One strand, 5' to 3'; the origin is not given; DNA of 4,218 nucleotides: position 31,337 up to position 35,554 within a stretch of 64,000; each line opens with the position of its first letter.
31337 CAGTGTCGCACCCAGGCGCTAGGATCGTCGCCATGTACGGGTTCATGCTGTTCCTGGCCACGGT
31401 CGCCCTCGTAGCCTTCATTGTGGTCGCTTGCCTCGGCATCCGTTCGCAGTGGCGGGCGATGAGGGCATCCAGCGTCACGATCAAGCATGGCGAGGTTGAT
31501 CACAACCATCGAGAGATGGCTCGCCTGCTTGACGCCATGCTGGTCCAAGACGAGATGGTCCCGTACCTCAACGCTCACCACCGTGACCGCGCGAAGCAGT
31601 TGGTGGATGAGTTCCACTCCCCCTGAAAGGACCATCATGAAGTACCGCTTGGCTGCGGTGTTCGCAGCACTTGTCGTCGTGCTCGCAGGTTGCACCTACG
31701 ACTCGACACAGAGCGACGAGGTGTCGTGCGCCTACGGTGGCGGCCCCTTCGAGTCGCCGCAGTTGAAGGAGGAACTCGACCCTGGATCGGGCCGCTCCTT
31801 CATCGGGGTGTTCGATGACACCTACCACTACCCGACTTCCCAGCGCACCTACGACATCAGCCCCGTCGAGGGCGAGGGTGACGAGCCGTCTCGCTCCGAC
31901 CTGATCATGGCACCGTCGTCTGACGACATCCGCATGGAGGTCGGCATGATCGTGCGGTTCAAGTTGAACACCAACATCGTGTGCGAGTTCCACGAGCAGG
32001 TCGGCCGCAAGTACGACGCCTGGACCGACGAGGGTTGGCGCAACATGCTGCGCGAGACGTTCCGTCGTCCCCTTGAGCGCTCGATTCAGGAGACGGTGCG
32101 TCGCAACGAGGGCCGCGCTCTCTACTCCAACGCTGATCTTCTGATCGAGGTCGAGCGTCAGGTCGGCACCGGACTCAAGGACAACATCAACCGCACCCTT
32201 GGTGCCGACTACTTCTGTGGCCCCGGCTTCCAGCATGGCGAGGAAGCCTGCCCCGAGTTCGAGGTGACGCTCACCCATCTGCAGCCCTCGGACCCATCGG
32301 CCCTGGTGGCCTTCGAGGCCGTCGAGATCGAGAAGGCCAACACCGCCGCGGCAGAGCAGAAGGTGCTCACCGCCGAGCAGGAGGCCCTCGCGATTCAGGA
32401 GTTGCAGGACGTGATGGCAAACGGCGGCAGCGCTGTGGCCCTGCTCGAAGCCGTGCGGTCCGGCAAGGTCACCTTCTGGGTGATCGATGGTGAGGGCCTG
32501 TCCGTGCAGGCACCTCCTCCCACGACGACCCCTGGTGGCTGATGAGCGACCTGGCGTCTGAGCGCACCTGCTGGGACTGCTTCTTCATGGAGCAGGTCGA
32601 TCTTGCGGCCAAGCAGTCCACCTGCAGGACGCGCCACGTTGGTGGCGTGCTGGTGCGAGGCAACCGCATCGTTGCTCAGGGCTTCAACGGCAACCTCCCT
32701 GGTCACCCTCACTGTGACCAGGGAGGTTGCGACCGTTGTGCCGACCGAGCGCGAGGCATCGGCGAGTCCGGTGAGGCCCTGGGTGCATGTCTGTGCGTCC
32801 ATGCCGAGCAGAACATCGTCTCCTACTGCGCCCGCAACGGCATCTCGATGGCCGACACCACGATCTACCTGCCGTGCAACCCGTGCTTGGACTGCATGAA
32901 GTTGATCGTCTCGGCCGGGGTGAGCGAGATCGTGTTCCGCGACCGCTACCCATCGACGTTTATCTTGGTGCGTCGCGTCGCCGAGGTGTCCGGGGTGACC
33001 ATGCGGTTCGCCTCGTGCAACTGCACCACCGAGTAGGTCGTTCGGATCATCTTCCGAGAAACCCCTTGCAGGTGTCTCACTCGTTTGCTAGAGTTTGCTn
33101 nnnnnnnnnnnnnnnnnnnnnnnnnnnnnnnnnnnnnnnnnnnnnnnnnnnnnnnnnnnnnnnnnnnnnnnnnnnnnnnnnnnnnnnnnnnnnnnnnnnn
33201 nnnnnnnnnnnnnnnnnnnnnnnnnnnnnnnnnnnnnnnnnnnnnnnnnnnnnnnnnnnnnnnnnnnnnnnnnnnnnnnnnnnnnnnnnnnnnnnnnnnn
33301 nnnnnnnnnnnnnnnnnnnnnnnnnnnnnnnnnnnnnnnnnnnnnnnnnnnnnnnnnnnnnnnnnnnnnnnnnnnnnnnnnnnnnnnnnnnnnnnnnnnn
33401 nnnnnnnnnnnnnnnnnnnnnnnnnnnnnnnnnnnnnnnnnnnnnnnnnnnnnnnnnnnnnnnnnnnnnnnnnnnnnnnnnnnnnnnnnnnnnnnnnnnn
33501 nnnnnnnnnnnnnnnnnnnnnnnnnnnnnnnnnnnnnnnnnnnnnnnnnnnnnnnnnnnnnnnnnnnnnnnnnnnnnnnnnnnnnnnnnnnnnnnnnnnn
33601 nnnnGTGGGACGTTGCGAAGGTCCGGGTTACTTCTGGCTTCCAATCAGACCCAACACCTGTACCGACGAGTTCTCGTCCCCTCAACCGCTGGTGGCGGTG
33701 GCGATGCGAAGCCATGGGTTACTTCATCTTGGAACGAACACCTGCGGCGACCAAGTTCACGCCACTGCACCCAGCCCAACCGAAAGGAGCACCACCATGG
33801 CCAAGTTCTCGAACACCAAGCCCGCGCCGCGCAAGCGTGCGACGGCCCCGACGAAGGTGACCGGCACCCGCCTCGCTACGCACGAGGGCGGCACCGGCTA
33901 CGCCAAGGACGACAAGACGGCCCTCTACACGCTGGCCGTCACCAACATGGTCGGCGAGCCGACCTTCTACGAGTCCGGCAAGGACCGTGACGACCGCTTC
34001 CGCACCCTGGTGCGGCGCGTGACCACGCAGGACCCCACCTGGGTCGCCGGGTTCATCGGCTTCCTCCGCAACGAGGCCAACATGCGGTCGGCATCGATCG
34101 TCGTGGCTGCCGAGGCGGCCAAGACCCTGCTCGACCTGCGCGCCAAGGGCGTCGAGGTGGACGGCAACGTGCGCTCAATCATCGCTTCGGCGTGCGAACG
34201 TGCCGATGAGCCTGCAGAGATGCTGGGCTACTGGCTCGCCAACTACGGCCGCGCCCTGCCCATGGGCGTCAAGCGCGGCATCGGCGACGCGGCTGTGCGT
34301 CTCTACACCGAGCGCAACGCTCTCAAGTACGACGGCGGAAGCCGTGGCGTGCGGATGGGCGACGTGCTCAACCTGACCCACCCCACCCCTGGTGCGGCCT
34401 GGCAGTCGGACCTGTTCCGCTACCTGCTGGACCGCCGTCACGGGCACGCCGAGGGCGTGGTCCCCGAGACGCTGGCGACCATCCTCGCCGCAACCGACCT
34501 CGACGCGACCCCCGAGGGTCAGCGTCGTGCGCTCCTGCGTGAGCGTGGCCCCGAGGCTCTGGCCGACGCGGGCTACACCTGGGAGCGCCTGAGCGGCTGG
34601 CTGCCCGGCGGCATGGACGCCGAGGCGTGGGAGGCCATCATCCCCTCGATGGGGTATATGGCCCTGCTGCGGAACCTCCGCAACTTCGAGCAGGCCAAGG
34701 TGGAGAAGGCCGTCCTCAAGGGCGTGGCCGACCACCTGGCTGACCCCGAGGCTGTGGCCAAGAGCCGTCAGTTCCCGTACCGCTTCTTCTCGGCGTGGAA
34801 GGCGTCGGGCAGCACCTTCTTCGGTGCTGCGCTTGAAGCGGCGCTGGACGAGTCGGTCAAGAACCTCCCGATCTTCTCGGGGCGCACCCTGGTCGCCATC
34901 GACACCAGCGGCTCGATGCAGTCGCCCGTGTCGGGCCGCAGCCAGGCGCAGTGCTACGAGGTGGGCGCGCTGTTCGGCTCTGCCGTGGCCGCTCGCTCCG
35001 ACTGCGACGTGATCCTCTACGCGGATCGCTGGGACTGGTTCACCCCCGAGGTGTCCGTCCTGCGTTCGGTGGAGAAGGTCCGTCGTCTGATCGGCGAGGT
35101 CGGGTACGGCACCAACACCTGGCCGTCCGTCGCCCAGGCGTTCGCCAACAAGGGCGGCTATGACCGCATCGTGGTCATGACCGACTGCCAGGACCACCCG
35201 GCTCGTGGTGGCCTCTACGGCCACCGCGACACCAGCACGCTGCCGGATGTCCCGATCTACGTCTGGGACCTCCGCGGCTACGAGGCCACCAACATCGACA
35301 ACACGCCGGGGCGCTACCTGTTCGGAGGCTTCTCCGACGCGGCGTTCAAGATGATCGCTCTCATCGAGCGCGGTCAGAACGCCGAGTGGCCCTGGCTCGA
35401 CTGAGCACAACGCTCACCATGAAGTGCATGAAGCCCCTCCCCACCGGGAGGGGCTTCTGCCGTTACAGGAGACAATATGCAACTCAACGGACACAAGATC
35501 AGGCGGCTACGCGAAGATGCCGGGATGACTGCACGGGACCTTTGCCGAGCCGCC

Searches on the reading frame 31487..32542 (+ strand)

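Call 41: search_protein_families(library=phrogs, proteins=[window:31487-32542:+], max_evalue=0.01)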
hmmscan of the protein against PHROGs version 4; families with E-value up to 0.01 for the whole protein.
window:31487-32542:+ (351 aa): 1 family
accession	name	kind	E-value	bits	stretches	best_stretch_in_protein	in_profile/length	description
phrog_200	-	other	5.8e-12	46.4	1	51-216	81-225/379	lipoprotein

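Call 78: search_protein_families(library=pfam, proteins=[window:31487-32542:+], max_evalue=0.01)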
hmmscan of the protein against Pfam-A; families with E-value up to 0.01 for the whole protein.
window:31487-32542:+ (351 aa): 1 family
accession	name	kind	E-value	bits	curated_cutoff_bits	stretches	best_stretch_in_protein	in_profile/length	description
PF01145.31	Band_7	-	1e-08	35.9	23.6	1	97-300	21-176/176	SPFH domain / Band 7 family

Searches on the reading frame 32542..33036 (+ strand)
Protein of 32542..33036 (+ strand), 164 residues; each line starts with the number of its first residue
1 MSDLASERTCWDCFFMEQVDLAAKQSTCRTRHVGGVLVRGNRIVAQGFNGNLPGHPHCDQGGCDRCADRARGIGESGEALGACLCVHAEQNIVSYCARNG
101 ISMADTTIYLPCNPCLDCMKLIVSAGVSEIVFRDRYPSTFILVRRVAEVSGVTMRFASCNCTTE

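Call 78: search_protein_families(library=pfam, proteins=[window:32542-33036:+], max_evalue=0.01)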
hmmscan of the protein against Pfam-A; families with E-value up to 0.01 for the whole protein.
window:32542-33036:+ (164 aa): 2 families
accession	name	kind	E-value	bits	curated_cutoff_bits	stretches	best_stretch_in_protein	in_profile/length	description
PF00383.29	dCMP_cyt_deam_1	-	6.3e-19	68.2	25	1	11-132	3-100/102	Cytidine and deoxycytidylate deaminase zinc-binding region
PF14437.12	MafB19-deam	-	9e-10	39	27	1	12-137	4-104/142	MafB19-like deaminase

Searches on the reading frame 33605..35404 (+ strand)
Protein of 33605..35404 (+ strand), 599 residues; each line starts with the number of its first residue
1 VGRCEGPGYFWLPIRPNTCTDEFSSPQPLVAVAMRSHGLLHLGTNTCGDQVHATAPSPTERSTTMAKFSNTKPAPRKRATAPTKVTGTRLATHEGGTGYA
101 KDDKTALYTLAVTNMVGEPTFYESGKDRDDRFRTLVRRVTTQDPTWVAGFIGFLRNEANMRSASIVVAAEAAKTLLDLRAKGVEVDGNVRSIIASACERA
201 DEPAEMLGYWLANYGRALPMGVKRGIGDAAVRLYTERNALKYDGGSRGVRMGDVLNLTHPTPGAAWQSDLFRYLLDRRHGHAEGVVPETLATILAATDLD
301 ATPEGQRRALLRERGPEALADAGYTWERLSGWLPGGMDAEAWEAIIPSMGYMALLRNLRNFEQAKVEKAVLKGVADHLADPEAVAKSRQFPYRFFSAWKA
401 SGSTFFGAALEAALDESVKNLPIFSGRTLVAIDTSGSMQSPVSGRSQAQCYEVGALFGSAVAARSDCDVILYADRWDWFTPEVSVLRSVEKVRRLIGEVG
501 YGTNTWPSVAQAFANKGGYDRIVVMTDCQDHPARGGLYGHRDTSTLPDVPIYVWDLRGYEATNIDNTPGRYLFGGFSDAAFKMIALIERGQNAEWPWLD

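Call 41: search_protein_families(library=phrogs, proteins=[window:33605-35404:+], max_evalue=0.01)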
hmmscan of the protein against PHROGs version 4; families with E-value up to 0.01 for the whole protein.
window:33605-35404:+ (599 aa): 1 family
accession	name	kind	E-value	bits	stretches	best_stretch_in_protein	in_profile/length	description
phrog_850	-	DNA, RNA and nucleotide metabolism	3.2e-53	182.3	1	67-596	3-468/476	RNA-binding protein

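Call 78: search_protein_families(library=pfam, proteins=[window:33605-35404:+], max_evalue=0.01)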
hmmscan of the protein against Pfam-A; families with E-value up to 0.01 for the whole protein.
window:33605-35404:+ (599 aa): 2 families
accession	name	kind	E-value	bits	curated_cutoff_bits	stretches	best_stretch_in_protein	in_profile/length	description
PF05731.17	TROVE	-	9.3e-15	55.2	23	1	325-398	278-351/442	TROVE domain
PF25045.1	vWA_Ro60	-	4.5e-05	23.9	27.7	1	427-529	1-102/165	Ro60 vWA domain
